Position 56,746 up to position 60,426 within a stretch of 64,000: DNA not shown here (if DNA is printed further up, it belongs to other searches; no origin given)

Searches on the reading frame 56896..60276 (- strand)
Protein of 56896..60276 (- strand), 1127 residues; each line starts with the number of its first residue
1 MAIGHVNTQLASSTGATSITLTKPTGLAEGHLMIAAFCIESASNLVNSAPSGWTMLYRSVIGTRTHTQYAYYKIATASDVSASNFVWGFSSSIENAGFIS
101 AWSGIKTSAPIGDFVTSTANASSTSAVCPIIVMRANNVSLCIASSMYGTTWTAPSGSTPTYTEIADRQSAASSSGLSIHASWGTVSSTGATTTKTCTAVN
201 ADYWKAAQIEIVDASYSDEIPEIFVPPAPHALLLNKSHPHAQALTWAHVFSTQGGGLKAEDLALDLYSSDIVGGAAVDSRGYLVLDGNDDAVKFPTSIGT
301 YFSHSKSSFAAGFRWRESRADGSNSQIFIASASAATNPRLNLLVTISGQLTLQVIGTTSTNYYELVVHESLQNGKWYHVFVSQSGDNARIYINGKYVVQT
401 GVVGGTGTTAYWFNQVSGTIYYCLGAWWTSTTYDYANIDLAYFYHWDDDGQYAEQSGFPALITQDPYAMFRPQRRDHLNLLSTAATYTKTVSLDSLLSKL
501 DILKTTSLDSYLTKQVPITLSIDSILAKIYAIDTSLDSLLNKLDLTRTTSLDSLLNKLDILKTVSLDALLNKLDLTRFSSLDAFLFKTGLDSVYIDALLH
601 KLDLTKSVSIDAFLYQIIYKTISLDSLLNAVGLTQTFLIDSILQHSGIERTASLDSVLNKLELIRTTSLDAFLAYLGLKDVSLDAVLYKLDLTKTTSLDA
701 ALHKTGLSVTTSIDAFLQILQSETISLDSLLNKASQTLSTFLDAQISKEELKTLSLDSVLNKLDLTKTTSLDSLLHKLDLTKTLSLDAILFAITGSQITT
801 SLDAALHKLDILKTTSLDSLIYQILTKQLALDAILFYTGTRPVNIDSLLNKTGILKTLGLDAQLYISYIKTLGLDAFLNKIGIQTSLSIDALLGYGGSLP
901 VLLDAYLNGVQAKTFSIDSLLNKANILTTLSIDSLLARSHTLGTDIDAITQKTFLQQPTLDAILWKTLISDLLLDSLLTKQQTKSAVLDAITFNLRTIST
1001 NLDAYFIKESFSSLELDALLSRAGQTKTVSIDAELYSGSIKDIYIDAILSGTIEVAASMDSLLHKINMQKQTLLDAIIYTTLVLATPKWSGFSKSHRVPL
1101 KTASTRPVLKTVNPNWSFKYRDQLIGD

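Call 30: search_protein_families(library=pfam, proteins=[window:56896-60276:-], max_evalue=0.01)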
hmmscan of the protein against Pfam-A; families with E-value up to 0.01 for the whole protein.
window:56896-60276:- (1127 aa): 1 family
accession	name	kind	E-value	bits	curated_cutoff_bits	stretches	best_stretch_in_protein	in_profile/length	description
PF13385.13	Laminin_G_3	-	2e-08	34.9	27.6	1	286-409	1-114/151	Concanavalin A-like lectin/glucanases superfamily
